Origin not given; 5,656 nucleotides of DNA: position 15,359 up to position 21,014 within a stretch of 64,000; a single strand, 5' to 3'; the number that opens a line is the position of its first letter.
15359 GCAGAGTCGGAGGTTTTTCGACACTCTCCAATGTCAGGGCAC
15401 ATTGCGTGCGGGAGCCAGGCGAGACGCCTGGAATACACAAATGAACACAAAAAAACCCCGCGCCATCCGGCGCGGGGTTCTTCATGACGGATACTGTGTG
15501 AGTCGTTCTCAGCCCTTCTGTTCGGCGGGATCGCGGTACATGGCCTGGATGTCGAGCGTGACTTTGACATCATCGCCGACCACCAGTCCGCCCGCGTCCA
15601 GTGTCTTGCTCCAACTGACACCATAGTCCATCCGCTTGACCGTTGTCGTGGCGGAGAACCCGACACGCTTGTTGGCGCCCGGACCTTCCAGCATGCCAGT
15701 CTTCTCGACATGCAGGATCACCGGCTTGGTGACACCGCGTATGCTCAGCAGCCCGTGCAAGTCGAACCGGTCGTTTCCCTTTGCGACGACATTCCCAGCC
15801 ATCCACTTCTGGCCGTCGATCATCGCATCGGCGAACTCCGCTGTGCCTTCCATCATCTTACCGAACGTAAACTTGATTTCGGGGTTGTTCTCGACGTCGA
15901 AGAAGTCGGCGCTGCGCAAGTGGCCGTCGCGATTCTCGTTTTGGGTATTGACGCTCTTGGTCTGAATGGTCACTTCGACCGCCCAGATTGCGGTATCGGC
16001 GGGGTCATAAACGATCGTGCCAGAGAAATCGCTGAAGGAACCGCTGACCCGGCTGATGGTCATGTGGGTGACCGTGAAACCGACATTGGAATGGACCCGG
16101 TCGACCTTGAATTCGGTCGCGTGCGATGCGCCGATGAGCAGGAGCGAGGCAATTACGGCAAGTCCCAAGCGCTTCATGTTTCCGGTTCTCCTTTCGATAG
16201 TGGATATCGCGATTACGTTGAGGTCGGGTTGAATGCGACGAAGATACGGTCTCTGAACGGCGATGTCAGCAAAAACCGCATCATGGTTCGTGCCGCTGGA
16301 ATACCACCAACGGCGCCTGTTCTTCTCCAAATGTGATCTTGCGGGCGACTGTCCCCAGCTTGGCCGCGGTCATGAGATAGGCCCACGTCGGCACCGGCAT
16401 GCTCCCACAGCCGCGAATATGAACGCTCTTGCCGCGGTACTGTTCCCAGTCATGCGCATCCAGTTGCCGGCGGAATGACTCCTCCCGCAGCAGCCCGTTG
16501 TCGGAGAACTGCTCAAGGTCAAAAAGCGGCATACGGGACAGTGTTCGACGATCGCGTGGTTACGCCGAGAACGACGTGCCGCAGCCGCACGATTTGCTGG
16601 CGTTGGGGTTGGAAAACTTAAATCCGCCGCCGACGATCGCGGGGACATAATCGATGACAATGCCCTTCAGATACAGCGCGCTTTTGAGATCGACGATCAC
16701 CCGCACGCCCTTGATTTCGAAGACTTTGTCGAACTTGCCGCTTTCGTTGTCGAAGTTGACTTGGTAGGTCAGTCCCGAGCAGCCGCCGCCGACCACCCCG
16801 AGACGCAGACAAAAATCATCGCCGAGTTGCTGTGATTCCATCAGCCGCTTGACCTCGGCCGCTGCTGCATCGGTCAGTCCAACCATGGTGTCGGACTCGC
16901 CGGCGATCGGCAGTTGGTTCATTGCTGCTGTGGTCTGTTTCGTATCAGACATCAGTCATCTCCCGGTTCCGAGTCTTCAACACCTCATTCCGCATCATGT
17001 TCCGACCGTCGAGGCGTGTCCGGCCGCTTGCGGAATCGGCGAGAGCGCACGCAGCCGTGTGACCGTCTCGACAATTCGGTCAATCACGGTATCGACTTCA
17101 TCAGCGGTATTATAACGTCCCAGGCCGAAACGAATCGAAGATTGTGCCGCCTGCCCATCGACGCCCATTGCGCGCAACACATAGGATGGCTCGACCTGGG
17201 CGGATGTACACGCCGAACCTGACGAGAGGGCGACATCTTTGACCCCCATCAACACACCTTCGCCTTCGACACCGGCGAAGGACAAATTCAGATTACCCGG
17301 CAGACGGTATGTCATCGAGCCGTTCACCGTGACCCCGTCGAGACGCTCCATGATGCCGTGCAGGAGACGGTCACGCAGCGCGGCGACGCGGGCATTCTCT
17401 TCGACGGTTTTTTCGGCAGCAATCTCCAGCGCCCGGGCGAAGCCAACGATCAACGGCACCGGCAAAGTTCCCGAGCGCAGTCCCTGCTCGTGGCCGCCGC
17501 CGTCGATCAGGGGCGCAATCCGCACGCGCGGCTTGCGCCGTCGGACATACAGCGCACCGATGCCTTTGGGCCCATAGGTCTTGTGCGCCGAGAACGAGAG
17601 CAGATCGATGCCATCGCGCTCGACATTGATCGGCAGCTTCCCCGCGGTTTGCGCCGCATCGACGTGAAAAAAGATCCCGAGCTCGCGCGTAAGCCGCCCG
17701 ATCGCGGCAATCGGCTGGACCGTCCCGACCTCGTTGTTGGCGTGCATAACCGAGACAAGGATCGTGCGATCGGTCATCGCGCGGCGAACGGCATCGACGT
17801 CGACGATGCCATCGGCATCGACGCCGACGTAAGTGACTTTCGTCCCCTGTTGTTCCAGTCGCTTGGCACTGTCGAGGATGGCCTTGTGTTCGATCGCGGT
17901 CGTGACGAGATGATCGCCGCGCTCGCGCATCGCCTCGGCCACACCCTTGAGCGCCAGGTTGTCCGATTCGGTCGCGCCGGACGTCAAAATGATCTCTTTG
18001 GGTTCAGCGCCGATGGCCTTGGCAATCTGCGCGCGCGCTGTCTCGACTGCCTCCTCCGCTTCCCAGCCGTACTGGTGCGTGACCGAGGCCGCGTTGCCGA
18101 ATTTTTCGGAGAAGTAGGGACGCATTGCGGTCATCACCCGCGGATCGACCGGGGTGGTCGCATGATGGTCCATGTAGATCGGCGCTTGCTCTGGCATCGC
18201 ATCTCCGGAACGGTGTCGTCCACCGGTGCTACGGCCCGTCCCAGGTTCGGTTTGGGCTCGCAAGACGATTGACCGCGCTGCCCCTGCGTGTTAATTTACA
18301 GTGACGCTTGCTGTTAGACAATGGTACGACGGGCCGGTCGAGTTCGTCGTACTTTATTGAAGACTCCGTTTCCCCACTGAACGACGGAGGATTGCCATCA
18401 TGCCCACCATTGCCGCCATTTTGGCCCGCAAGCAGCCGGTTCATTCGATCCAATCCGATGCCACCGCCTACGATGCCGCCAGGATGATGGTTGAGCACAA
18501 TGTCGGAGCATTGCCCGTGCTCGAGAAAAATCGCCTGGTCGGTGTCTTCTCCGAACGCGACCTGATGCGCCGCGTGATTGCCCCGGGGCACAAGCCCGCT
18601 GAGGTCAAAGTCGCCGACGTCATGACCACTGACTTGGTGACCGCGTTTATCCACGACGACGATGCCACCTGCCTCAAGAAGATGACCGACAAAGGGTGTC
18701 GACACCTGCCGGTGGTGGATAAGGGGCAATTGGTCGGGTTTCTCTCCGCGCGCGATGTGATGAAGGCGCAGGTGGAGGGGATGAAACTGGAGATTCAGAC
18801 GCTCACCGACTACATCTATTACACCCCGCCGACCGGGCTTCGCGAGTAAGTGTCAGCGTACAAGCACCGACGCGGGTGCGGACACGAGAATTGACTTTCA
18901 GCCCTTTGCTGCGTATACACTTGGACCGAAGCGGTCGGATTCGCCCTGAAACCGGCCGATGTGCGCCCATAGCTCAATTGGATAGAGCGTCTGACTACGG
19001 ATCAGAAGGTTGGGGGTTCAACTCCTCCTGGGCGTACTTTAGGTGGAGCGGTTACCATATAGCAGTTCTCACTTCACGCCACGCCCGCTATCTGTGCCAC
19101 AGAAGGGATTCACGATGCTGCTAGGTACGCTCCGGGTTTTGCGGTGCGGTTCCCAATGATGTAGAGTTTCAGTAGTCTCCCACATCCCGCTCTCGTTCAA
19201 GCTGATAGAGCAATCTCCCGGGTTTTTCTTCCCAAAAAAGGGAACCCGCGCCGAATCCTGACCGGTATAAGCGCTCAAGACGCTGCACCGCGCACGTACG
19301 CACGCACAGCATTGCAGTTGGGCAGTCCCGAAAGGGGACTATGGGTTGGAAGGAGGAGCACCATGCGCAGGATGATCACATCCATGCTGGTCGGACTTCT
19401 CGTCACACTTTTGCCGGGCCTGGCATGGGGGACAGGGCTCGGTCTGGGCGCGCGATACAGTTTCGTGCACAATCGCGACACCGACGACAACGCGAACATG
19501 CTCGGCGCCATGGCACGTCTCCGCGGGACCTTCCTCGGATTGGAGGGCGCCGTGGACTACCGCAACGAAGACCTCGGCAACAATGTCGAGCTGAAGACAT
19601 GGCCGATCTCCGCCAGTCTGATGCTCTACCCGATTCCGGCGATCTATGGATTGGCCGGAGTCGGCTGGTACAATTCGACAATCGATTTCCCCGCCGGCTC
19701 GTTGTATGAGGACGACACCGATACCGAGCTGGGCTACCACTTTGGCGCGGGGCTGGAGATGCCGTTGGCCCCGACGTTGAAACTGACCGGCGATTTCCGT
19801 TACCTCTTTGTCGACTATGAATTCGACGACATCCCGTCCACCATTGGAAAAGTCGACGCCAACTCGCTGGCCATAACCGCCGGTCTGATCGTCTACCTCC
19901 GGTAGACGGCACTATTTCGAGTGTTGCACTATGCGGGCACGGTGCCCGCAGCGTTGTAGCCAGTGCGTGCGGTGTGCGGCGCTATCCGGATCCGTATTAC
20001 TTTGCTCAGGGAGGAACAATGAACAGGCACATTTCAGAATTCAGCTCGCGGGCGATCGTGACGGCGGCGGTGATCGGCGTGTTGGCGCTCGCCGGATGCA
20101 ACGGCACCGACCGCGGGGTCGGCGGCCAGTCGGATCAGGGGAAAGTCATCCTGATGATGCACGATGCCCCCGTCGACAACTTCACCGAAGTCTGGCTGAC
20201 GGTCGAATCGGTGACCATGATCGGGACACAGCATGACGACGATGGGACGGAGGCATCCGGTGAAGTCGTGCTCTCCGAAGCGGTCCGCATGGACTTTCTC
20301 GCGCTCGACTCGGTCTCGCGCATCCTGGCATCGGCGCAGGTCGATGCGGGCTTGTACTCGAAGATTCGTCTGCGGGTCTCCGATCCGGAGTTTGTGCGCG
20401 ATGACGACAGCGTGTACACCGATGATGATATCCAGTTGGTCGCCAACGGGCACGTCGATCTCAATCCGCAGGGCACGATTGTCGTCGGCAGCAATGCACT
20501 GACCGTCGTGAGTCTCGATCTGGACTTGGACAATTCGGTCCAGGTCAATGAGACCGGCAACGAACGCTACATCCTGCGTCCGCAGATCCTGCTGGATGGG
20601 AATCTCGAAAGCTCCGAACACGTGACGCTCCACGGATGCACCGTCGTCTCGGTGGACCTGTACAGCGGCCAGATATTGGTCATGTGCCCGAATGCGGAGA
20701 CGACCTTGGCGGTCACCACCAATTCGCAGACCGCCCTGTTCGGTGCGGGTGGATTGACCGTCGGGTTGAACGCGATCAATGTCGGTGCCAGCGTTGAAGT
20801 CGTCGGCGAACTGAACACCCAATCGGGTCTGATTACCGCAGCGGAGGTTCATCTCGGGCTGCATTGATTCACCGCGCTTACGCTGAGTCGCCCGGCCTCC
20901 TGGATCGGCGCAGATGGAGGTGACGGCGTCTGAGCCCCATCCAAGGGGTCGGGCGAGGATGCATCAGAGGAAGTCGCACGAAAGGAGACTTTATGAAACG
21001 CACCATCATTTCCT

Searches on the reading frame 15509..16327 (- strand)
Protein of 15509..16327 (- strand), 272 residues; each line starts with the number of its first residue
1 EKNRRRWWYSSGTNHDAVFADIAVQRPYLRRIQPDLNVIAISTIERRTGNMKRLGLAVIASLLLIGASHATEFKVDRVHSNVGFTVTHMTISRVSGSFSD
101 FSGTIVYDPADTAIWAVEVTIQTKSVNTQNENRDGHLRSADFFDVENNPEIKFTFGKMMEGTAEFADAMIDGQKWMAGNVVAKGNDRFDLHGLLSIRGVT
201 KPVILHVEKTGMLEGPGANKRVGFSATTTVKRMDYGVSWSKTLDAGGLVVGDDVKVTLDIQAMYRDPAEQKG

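Call 38: search_protein_families(library=pfam, proteins=[window:15509-16327:-], max_evalue=0.001)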
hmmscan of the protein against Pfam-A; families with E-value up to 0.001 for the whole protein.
window:15509-16327:- (272 aa): 1 family
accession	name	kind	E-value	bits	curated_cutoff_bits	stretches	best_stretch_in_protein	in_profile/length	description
PF04264.18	YceI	-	6.9e-45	153.5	23.7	1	73-262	1-150/150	YceI-like domain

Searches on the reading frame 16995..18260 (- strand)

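Call 38: search_protein_families(library=pfam, proteins=[window:16995-18260:-], max_evalue=0.001)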
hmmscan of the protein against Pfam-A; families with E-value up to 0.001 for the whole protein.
window:16995-18260:- (421 aa): 3 families
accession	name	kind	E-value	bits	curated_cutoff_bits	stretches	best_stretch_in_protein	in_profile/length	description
PF00266.25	Aminotran_5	-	6.5e-85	285.8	21.5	1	28-391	1-370/371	Aminotransferase class-V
PF01041.23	DegT_DnrJ_EryC1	-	5.7e-07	29.5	19.8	1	87-207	39-151/360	DegT/DnrJ/EryC1/StrS aminotransferase family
PF01212.27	Beta_elim_lyase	-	3.6e-05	23.7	27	1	67-206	29-173/288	Beta-eliminating lyase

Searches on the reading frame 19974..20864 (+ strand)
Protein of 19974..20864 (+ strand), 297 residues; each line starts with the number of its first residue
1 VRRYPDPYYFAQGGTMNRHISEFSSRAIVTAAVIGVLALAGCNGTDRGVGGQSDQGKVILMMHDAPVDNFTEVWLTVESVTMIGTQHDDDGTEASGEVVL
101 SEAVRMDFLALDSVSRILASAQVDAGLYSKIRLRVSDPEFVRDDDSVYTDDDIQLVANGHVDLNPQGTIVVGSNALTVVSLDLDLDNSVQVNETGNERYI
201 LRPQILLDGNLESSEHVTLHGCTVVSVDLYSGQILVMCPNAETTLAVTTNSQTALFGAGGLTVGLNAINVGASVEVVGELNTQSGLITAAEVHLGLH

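Call 38: search_protein_families(library=pfam, proteins=[window:19974-20864:+], max_evalue=0.001)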
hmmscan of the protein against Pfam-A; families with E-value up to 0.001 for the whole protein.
window:19974-20864:+ (297 aa): 1 family
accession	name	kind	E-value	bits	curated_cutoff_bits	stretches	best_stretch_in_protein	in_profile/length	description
PF14321.11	DUF4382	-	9.3e-20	71.7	25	1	55-203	1-136/136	Domain of unknown function (DUF4382)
